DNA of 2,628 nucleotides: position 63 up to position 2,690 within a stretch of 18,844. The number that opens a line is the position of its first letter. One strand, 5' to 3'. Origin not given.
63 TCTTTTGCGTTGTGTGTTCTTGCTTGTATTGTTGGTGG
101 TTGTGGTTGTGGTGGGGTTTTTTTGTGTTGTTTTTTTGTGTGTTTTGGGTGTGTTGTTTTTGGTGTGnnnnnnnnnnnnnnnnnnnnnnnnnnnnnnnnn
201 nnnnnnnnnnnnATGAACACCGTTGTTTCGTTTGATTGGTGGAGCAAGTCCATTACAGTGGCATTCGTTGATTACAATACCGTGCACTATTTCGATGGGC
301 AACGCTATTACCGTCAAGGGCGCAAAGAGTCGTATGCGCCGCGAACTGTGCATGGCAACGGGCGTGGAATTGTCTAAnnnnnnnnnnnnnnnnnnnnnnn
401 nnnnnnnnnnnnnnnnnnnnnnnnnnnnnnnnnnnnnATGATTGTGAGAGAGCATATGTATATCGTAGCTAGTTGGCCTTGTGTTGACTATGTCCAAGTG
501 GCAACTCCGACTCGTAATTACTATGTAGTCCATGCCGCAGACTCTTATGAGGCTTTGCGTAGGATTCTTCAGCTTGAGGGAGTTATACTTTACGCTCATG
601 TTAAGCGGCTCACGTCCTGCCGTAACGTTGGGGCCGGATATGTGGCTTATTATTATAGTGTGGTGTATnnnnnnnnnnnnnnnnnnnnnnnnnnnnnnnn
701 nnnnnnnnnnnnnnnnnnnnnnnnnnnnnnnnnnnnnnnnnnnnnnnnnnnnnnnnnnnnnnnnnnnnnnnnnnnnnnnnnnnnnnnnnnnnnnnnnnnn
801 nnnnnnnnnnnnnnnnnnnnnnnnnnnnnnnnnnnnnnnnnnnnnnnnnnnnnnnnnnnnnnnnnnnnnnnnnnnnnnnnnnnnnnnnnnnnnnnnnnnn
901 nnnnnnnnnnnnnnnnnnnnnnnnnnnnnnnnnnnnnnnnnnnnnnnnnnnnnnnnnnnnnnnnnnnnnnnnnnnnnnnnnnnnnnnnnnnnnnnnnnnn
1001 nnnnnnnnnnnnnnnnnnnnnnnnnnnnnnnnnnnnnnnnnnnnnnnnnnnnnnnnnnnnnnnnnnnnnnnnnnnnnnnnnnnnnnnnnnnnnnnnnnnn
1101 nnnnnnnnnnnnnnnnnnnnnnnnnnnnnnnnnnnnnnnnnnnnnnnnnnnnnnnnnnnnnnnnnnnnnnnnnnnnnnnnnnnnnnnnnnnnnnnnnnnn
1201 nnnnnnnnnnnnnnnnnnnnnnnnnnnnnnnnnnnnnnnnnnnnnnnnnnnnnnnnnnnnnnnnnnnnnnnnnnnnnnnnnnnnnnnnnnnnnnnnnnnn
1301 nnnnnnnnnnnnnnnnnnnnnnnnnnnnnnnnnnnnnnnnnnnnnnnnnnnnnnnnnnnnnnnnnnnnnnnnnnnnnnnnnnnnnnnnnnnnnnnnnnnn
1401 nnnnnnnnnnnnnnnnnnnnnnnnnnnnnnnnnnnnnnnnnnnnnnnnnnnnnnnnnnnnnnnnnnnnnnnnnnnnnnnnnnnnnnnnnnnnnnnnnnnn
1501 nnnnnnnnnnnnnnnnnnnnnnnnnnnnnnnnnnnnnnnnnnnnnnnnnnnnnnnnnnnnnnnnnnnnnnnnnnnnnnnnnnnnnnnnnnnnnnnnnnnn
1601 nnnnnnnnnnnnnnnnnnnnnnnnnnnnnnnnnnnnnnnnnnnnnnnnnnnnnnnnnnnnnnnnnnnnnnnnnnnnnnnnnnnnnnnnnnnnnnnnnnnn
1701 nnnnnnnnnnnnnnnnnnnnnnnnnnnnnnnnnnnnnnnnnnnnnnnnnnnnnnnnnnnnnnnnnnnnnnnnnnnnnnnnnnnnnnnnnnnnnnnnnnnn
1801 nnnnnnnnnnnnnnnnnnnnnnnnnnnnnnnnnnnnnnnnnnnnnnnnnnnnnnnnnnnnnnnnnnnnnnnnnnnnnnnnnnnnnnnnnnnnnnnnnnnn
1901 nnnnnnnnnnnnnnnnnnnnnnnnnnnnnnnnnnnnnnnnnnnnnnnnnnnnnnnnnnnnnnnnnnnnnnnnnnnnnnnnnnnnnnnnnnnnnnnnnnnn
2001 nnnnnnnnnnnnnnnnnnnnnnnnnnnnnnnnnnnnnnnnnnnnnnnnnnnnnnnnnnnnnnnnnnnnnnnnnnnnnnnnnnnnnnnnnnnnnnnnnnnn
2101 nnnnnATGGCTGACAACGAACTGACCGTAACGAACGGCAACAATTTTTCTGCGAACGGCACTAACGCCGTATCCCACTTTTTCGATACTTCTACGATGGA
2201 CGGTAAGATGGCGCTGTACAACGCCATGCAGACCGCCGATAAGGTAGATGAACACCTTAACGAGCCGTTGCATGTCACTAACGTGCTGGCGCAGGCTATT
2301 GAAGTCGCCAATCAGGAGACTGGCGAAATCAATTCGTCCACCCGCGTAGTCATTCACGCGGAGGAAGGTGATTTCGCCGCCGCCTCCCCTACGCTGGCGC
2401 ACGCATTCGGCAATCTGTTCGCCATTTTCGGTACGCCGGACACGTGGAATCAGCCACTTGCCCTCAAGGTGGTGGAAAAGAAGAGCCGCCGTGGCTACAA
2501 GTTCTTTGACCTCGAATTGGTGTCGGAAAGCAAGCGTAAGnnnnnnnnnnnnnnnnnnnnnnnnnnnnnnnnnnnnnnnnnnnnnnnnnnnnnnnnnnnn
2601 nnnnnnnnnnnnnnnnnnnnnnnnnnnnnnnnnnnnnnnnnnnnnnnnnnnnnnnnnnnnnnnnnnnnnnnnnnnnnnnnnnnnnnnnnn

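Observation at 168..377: ITRs encode the promoter, 5' UTR, SD and start codon for both terminal genes, giving two different proteins from one shared initiation cassette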

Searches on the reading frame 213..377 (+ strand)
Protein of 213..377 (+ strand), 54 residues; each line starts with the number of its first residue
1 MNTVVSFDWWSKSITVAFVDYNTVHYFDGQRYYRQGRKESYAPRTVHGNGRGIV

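Call 70: find_encoding_contigs(protein=window:213-377:+, flank=1500, max_places=10)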
Protein window:213-377:+ (54 aa): 5 contigs read that carry it; 1 place shown.
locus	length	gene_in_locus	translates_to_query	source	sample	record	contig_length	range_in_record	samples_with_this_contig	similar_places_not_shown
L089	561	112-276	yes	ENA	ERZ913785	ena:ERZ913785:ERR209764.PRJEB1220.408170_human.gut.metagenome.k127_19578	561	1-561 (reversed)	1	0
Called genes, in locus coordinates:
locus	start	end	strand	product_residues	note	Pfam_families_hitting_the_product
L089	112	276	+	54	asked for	-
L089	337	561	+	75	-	?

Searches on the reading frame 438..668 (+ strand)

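Call 22: search_protein_families(library=phrogs, proteins=[window:438-668:+], max_evalue=0.1)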
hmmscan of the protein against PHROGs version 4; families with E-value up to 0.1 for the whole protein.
window:438-668:+ (77 aa): 0 families

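Call 23: search_protein_families(library=pfam, proteins=[window:438-668:+], max_evalue=0.1)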
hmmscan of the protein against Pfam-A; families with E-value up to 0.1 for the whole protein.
window:438-668:+ (77 aa): 1 family
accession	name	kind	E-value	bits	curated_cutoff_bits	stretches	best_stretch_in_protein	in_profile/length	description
PF19164.5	DUF5846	-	0.015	15.7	27.7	1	26-66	2-40/117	Family of unknown function (DUF5846)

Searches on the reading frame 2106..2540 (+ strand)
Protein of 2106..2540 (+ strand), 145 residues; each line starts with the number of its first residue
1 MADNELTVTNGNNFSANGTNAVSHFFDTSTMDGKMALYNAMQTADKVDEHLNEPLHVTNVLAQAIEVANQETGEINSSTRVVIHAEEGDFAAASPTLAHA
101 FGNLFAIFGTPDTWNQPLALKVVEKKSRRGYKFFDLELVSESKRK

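Call 22: search_protein_families(library=phrogs, proteins=[window:2106-2540:+], max_evalue=0.1)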
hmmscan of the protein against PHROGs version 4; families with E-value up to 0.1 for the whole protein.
window:2106-2540:+ (145 aa): 2 families
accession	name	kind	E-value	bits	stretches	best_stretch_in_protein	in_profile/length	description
phrog_6243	-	DNA, RNA and nucleotide metabolism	3.8e-16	60.3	1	26-139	49-165/166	single strand DNA binding protein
phrog_14995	-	DNA, RNA and nucleotide metabolism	6.6e-08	33.9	1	19-139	2-121/122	single strand DNA binding protein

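Call 23: search_protein_families(library=pfam, proteins=[window:2106-2540:+], max_evalue=0.1)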
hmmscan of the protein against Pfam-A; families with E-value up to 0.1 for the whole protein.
window:2106-2540:+ (145 aa): 2 families
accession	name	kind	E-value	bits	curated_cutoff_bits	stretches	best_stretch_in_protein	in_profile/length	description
PF17427.7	Phi29_Phage_SSB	-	4.4e-15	56.4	25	1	19-138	4-122/123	Phage Single-stranded DNA-binding protein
PF10230.15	LIDHydrolase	-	0.08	13.1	27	1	41-117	172-235/262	Lipid-droplet associated hydrolase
